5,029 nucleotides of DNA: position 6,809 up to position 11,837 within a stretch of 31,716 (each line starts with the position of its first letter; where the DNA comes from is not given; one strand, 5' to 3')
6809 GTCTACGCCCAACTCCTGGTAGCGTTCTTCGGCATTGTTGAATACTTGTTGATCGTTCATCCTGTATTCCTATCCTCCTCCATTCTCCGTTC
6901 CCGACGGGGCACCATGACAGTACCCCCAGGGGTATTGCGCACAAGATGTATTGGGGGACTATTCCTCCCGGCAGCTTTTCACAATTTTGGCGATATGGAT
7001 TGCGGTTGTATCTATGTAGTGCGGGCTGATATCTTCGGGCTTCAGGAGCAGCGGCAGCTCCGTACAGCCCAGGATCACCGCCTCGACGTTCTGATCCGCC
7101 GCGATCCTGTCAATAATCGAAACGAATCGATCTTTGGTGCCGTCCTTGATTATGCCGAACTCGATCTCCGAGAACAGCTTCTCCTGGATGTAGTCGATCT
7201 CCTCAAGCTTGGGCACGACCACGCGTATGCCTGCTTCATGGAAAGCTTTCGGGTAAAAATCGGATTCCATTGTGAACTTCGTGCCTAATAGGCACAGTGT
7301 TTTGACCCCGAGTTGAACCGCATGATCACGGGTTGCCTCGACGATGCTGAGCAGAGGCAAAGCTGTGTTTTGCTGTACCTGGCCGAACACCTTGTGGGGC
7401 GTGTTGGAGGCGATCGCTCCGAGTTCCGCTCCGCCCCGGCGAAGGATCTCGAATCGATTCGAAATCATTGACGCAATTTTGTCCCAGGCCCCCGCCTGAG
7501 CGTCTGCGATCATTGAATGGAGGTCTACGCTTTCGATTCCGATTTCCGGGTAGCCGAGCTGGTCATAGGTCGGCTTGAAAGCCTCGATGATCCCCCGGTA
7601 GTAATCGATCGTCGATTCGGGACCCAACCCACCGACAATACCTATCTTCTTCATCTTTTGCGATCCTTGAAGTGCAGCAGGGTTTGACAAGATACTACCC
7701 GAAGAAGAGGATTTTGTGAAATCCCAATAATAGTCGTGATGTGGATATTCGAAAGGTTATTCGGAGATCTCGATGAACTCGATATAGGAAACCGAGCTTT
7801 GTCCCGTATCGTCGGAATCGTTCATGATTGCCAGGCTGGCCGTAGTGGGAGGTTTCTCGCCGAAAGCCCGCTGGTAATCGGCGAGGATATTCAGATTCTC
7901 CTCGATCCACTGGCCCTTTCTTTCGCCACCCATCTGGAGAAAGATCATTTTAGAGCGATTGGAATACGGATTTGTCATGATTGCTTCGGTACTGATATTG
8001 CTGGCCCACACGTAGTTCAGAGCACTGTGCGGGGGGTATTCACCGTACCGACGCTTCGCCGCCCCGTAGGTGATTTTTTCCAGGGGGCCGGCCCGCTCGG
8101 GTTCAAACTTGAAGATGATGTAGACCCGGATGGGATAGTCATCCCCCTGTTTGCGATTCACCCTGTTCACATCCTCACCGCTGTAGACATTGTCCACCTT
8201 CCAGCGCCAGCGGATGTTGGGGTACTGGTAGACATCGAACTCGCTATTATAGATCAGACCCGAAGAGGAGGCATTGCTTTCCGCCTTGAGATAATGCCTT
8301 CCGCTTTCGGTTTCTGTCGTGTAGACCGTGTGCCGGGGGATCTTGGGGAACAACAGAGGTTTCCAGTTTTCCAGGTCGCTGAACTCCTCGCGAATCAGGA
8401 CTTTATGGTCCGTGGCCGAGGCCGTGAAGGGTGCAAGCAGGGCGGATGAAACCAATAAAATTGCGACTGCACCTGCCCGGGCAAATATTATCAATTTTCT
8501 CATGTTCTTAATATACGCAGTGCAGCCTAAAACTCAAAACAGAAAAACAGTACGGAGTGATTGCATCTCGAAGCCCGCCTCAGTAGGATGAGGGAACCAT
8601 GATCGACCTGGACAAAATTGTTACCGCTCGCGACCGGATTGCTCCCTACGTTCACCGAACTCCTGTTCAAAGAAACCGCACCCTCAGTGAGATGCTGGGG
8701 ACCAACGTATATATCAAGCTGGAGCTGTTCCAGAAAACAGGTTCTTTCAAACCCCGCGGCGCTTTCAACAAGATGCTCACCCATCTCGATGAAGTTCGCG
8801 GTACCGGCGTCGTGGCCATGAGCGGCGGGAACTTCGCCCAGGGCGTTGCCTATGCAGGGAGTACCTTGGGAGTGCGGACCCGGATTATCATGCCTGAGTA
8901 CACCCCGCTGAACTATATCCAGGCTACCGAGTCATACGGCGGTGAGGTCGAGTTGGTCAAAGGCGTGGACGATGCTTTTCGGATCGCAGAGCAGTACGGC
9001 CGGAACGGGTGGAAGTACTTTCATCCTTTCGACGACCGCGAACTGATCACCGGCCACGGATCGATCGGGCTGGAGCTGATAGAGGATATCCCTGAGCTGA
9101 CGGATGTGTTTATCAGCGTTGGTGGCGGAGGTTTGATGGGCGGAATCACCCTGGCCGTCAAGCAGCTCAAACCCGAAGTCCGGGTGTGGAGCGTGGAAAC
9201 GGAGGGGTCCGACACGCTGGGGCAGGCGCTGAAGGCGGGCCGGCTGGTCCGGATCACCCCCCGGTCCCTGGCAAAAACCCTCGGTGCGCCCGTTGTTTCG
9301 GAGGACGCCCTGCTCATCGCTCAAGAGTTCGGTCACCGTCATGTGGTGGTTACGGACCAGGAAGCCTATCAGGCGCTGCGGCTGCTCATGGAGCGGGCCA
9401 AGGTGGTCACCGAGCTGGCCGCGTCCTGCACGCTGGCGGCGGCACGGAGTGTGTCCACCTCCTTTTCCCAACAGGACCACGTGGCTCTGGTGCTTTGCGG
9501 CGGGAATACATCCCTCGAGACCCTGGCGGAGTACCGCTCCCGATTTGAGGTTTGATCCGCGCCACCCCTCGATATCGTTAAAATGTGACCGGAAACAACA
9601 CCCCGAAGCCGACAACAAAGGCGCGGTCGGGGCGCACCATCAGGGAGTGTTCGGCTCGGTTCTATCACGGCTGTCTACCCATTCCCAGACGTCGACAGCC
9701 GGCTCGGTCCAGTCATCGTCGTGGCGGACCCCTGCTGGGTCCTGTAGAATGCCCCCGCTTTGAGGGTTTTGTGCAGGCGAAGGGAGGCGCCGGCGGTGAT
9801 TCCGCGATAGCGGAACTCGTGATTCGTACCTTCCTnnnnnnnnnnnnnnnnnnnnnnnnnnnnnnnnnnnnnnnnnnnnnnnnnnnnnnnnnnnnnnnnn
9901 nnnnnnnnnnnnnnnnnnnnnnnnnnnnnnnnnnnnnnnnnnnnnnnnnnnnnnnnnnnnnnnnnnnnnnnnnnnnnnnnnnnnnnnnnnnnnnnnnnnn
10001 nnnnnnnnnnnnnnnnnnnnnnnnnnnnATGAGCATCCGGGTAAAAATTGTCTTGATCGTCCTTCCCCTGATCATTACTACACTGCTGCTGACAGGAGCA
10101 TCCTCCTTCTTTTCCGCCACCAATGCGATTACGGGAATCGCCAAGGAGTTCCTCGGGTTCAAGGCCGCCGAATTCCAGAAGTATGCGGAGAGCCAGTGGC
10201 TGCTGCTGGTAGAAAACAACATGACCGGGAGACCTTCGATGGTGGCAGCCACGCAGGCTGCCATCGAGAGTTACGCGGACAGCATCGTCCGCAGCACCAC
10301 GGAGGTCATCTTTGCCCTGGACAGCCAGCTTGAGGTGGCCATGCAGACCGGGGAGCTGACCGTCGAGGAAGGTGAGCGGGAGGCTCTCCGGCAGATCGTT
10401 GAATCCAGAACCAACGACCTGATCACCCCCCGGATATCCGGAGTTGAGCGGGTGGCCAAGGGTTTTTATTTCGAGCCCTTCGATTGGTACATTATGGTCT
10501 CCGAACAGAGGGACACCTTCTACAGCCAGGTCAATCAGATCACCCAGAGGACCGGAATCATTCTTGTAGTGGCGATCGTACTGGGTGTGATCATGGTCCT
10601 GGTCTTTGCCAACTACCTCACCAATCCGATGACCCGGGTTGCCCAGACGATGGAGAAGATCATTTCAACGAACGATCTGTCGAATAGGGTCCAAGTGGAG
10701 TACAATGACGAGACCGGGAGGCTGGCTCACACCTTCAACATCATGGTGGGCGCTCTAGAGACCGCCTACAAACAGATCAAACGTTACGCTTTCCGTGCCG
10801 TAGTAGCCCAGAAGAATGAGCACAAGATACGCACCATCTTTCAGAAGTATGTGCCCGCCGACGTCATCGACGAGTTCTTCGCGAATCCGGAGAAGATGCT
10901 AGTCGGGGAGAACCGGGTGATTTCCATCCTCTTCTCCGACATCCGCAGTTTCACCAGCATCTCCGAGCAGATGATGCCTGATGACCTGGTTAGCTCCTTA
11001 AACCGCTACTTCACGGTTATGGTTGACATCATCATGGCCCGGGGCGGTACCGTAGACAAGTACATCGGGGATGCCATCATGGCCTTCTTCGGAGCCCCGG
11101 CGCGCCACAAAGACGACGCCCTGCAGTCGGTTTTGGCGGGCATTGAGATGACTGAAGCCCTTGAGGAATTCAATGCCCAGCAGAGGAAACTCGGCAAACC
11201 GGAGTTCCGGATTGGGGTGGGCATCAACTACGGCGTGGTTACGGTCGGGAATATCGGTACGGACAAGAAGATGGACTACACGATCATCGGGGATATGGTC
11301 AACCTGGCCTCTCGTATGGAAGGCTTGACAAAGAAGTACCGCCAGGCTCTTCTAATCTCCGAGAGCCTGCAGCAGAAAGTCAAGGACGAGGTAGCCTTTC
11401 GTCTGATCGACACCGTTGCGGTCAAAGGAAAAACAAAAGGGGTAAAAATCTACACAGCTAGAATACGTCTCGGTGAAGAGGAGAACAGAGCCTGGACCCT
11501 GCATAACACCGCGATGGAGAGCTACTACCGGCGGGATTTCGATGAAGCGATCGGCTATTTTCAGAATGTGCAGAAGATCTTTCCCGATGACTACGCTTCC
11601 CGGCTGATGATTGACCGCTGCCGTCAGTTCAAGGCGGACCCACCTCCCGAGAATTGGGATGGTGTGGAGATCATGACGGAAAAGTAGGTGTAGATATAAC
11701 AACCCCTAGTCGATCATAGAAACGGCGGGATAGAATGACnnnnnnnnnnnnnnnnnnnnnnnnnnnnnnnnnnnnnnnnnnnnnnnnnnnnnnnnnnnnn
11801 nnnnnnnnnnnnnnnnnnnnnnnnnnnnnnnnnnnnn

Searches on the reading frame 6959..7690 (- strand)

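Call 30: search_protein_families(library=pfam, proteins=[window:6959-7690:-], max_evalue=0.001)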
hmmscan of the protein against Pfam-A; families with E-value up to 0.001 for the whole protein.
window:6959-7690:- (243 aa): 1 family
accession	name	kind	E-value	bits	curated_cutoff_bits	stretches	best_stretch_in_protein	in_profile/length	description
PF01177.27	Asp_Glu_race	-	2.9e-38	132.2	31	1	19-235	1-210/211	Asp/Glu/Hydantoin racemase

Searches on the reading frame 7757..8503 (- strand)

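Call 30: search_protein_families(library=pfam, proteins=[window:7757-8503:-], max_evalue=0.001)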
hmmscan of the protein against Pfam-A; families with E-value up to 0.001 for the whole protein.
window:7757-8503:- (248 aa): 1 family
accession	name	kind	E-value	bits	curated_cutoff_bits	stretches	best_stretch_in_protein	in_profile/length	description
PF11249.13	DUF3047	-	4.2e-64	216.2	27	1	46-244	2-197/198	Protein of unknown function (DUF3047)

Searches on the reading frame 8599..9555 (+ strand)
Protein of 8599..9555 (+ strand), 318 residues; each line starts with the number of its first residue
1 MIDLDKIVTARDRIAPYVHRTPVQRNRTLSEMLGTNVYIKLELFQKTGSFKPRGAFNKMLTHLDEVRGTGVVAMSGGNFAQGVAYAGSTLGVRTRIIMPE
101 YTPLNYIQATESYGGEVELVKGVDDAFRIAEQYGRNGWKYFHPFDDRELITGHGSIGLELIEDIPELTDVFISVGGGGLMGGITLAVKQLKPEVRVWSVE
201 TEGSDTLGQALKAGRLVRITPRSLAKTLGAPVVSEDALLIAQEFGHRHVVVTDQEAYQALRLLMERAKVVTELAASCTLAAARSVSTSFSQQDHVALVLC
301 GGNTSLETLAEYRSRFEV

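Call 30: search_protein_families(library=pfam, proteins=[window:8599-9555:+], max_evalue=0.001)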
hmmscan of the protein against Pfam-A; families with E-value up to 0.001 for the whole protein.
window:8599-9555:+ (318 aa): 1 family
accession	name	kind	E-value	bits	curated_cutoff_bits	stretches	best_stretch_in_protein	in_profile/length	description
PF00291.31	PALP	-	8.1e-69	232.6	35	1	15-301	2-295/295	Pyridoxal-phosphate dependent enzyme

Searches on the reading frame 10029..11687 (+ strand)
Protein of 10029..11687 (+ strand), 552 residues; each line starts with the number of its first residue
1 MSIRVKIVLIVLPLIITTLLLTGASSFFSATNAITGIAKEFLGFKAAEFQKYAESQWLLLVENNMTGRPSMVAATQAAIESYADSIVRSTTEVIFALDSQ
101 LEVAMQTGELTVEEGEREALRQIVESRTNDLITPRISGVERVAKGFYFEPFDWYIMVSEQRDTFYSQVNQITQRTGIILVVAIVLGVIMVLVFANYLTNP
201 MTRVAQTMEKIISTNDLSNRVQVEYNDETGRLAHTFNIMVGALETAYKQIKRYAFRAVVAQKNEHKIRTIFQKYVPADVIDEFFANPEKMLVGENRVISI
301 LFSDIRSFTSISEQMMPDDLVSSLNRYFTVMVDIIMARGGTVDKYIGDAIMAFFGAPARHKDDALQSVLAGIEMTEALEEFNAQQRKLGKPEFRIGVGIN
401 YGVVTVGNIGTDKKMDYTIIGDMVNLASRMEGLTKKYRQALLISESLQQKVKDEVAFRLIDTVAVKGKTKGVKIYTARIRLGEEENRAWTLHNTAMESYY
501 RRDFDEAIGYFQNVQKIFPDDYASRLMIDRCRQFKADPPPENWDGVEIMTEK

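Call 30: search_protein_families(library=pfam, proteins=[window:10029-11687:+], max_evalue=0.001)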
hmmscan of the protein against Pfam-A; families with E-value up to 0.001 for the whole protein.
window:10029-11687:+ (552 aa): 2 families
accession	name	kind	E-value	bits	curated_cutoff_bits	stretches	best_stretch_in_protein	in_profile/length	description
PF00211.25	Guanylate_cyc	-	1.7e-26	93.4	21.9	1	297-474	8-178/183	Adenylate and Guanylate cyclase catalytic domain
PF00672.30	HAMP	-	1.2e-08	35.6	25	1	193-244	2-52/53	HAMP domain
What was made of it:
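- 10029..11687 (+): 2-TM sensor-HAMP-class III nucleotidyl cyclase, upstream of the coiled-coil gene; recurrent neighbour (association only). Pfam HAMP + Guanylate_cyc (call 30).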

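Call 79: search_protein_families(library=padloc, proteins=[window:10029-11687:+], max_evalue=0.01)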
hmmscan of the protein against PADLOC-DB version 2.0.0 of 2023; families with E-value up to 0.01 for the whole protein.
window:10029-11687:+ (552 aa): 12 families
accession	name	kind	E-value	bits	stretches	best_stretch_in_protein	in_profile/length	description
PDLC00734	PycC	-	2.2e-28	97.4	1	285-470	177-365/374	Pycsar cyclase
PDLC02367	PycC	-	1.4e-17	61.9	1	300-457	46-198/226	-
PDLC02370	PycC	-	1.7e-13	48.7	1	294-501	78-281/340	-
PDLC00764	PycC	-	5e-11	40.2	1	234-500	26-302/449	Pycsar cyclase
PDLC00766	PycC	-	5.2e-11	40.4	1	299-457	45-201/232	Pycsar cyclase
PDLC02368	PycC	-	4.5e-09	34.3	1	295-460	42-204/234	-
PDLC02366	PycC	-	1.1e-08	32.5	1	301-453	281-435/486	-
PDLC00765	PycC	-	2.3e-08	31.6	1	301-454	261-415/477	Pycsar cyclase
PDLC02369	PycC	-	1e-07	29.7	1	295-457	45-197/248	-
PDLC00762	PycC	-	0.00095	16.1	1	301-415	286-411/508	Pycsar cyclase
PDLC00767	PycC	-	0.0022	15.4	1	295-374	90-169/337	Pycsar cyclase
PDLC00761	PycC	-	0.0064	13.4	0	301-402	109-212/438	Pycsar cyclase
